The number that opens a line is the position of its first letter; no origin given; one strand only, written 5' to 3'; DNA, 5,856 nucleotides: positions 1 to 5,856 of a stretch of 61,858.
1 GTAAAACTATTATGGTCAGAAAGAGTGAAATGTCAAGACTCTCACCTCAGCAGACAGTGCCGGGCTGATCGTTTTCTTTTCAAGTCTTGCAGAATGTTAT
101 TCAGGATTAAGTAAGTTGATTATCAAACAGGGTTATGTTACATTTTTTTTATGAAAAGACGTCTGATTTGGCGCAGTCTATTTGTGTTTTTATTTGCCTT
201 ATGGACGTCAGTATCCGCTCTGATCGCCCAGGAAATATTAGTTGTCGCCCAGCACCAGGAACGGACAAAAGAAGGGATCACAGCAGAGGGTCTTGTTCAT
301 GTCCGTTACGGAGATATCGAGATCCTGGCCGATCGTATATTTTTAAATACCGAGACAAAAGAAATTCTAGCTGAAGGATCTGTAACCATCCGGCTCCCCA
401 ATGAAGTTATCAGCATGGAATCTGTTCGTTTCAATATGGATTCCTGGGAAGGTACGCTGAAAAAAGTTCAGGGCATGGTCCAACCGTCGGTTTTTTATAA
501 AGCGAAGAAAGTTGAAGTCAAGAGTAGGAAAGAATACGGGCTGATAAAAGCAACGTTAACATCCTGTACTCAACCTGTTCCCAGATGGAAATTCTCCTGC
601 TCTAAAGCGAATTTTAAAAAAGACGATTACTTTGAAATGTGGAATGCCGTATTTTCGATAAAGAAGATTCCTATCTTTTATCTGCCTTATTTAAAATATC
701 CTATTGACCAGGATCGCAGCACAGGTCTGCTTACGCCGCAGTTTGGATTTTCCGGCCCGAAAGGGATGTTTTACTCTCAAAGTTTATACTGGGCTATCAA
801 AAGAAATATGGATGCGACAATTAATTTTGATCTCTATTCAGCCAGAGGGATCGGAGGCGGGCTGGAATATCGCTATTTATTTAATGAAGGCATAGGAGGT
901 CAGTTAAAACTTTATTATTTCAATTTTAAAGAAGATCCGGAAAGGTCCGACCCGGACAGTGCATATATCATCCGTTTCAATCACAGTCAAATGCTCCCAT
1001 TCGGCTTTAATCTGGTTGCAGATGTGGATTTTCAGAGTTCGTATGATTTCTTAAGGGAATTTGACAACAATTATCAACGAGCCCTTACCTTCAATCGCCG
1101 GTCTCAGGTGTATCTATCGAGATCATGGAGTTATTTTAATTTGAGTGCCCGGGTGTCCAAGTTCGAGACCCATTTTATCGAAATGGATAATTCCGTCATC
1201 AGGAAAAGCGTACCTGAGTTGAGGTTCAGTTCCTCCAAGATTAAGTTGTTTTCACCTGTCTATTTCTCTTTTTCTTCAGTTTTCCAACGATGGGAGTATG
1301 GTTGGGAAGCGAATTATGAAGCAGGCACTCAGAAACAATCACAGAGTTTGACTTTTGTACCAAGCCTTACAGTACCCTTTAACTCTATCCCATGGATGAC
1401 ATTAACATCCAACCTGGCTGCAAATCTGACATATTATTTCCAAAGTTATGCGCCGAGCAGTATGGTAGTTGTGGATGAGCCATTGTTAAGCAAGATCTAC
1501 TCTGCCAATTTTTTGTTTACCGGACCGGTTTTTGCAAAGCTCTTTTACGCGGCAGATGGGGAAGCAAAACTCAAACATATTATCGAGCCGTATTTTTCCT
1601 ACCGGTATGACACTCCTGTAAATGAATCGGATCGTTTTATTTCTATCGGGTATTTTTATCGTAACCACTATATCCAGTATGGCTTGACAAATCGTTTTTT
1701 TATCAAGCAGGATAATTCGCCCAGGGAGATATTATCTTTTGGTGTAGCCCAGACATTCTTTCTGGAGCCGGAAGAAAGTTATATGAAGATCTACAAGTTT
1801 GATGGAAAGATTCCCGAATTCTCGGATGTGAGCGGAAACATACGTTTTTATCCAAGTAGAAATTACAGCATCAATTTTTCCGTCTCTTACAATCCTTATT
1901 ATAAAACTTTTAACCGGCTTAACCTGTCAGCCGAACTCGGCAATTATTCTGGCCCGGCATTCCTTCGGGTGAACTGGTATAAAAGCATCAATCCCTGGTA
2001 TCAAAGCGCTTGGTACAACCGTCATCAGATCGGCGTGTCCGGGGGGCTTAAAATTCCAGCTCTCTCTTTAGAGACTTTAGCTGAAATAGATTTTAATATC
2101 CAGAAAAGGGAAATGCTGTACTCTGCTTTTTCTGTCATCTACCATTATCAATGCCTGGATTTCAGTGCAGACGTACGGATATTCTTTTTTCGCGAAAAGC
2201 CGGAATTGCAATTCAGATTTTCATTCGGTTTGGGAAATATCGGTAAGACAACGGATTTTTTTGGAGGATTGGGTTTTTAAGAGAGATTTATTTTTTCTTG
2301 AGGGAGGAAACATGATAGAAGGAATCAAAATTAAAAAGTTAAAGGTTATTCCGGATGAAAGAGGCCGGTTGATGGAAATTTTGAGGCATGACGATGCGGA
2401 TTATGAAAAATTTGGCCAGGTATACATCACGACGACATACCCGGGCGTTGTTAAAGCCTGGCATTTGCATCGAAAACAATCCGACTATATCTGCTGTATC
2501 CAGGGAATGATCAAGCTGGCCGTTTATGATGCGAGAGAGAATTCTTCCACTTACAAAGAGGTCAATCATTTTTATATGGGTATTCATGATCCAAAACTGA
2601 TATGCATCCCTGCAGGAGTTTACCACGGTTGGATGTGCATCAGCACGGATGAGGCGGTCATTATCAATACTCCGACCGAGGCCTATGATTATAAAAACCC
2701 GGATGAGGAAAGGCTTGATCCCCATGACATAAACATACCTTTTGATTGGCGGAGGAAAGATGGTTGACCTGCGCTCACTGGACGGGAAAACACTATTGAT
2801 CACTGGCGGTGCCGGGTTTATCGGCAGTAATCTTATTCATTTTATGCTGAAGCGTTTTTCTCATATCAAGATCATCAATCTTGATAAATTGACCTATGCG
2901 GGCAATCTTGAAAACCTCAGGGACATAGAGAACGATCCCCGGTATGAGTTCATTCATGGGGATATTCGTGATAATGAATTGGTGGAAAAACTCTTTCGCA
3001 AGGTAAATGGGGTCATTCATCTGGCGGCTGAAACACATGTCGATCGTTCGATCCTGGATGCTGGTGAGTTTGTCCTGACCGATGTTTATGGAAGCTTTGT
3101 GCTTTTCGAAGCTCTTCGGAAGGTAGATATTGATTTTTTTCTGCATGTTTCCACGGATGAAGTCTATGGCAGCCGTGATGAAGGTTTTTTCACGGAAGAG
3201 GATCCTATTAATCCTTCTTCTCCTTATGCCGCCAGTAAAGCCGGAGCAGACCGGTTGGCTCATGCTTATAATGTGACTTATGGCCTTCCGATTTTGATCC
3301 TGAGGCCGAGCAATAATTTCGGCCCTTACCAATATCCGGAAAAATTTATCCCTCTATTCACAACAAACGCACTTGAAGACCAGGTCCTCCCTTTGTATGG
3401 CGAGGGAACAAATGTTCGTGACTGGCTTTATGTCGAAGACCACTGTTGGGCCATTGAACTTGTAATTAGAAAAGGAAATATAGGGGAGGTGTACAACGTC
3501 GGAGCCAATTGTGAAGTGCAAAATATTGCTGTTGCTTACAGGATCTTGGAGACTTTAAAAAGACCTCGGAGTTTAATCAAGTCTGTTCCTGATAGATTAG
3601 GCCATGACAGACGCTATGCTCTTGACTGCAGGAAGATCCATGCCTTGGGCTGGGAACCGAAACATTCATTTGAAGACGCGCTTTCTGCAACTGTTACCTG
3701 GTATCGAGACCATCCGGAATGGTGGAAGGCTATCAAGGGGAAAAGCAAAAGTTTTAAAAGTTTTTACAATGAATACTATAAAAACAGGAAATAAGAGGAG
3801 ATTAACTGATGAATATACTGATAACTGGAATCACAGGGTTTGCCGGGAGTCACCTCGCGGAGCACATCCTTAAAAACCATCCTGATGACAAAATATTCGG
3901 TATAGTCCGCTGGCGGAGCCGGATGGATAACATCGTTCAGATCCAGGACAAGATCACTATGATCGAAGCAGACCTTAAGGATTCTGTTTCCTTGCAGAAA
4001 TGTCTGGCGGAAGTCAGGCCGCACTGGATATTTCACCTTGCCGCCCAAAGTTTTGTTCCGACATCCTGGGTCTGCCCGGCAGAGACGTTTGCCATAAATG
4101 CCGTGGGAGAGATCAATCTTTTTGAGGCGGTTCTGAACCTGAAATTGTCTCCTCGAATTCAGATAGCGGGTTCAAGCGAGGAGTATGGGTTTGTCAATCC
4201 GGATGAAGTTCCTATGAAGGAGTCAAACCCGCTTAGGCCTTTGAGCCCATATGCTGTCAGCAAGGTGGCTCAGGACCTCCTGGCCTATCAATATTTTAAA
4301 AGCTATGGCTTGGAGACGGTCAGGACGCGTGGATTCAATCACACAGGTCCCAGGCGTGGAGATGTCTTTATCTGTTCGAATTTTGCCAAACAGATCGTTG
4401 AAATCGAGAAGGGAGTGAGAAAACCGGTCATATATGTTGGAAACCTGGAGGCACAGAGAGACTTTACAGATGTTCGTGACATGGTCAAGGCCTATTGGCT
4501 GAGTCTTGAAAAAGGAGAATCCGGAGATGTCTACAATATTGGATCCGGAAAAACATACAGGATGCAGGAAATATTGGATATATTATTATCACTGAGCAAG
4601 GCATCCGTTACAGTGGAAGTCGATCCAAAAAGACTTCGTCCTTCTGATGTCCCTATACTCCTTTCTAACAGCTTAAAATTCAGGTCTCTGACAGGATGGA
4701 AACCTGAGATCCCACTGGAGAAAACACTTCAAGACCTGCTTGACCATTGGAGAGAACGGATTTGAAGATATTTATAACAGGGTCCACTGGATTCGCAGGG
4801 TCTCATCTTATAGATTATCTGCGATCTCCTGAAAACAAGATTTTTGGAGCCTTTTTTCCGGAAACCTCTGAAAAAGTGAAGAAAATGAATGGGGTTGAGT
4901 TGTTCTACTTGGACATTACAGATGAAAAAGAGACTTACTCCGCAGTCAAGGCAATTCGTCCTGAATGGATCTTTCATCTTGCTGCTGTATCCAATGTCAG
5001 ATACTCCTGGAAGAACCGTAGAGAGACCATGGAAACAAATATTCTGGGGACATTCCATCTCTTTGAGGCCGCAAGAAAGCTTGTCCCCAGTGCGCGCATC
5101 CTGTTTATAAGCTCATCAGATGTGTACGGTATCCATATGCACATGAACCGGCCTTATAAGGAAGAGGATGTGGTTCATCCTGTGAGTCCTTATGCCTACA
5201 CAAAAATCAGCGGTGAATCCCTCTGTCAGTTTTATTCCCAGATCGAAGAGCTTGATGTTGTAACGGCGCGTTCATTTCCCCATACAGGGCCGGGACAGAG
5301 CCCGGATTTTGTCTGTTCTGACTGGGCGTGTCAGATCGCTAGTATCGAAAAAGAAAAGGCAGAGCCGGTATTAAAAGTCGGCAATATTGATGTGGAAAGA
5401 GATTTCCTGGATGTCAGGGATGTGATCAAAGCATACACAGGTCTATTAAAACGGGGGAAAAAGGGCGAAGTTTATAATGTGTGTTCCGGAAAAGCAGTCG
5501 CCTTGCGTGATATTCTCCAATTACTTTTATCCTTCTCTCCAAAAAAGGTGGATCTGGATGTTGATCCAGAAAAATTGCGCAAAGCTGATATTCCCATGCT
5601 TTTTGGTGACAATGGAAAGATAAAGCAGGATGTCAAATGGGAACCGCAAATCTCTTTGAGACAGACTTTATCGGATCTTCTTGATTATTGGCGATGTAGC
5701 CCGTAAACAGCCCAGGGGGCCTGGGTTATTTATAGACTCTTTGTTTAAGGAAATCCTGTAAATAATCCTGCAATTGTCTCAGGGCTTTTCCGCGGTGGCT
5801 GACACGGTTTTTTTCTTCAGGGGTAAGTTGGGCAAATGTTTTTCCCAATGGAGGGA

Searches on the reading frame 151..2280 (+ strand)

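Call 64: search_protein_families(library=pfam, proteins=[window:151-2280:+], max_evalue=0.00001)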
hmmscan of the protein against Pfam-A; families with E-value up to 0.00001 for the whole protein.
window:151-2280:+ (709 aa): 1 family
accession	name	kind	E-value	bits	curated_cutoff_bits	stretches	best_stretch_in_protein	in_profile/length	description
PF04453.20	LptD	-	7.2e-13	49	22.4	1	272-634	4-379/384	LPS transport system D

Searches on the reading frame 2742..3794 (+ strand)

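Call 64: search_protein_families(library=pfam, proteins=[window:2742-3794:+], max_evalue=0.00001)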
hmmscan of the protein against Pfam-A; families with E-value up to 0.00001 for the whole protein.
window:2742-3794:+ (350 aa): 6 families
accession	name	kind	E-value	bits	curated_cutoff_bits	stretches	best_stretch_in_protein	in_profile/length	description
PF16363.11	GDP_Man_Dehyd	-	1.8e-74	251.6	27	1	19-315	1-330/332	GDP-mannose 4,6 dehydratase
PF01370.27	Epimerase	-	1.7e-61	208.1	20.9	1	19-254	2-240/240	NAD dependent epimerase/dehydratase family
PF01073.25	3Beta_HSD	-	3.1e-21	76.1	22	1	19-242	1-229/280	3-beta hydroxysteroid dehydrogenase/isomerase family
PF04321.23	RmlD_sub_bind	-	1.4e-16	60.8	27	1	17-319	2-283/287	RmlD substrate binding domain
PF07993.18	NAD_binding_4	-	2e-13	50.5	20.1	1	20-191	1-206/258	Male sterility protein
PF02719.21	Polysacc_synt_2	-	2.1e-13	50.6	20.2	1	18-141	1-131/293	Polysaccharide biosynthesis protein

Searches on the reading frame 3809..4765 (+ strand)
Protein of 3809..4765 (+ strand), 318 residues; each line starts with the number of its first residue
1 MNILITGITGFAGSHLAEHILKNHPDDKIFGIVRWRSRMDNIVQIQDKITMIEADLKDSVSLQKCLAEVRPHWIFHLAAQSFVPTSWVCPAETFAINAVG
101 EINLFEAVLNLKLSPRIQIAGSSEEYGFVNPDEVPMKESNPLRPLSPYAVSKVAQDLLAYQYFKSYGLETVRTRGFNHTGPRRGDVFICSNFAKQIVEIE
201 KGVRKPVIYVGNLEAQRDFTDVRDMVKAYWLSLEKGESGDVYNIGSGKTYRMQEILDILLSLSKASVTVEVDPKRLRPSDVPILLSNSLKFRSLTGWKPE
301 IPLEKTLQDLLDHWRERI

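Call 64: search_protein_families(library=pfam, proteins=[window:3809-4765:+], max_evalue=0.00001)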
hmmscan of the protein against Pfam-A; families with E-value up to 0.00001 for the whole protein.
window:3809-4765:+ (318 aa): 4 families
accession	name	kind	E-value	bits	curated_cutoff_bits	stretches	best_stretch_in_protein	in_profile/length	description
PF16363.11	GDP_Man_Dehyd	-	1.6e-77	261.7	27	1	4-309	1-331/332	GDP-mannose 4,6 dehydratase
PF01370.27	Epimerase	-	1.2e-53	182.4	20.9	1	3-245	1-240/240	NAD dependent epimerase/dehydratase family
PF02719.21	Polysacc_synt_2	-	5e-11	42.7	20.2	1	3-118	1-125/293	Polysaccharide biosynthesis protein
PF04321.23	RmlD_sub_bind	-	6.3e-07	29.2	27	1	1-155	1-132/287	RmlD substrate binding domain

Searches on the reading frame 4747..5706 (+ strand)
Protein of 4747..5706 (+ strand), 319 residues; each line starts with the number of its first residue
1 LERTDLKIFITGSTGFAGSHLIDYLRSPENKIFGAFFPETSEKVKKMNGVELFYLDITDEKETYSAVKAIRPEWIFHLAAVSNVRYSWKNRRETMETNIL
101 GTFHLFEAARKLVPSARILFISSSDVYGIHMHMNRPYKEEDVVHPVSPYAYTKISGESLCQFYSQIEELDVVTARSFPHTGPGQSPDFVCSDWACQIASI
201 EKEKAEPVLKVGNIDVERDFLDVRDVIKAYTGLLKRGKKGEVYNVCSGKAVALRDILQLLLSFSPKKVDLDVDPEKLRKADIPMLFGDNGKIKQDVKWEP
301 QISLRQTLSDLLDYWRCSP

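Call 64: search_protein_families(library=pfam, proteins=[window:4747-5706:+], max_evalue=0.00001)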
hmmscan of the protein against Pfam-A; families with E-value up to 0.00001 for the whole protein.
window:4747-5706:+ (319 aa): 6 families
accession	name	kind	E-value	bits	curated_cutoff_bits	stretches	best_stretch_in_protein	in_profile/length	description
PF16363.11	GDP_Man_Dehyd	-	5.3e-61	207.3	27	1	9-310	1-331/332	GDP-mannose 4,6 dehydratase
PF01370.27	Epimerase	-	3.1e-50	171.3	20.9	1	8-246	1-240/240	NAD dependent epimerase/dehydratase family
PF04321.23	RmlD_sub_bind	-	2.4e-14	53.5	27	1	7-161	2-137/287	RmlD substrate binding domain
PF01073.25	3Beta_HSD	-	4.5e-10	39.5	22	1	10-158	2-155/280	3-beta hydroxysteroid dehydrogenase/isomerase family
PF02719.21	Polysacc_synt_2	-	5e-10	39.5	20.2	1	8-112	1-118/293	Polysaccharide biosynthesis protein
PF07993.18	NAD_binding_4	-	5.3e-09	36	20.1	0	73-175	90-203/258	Male sterility protein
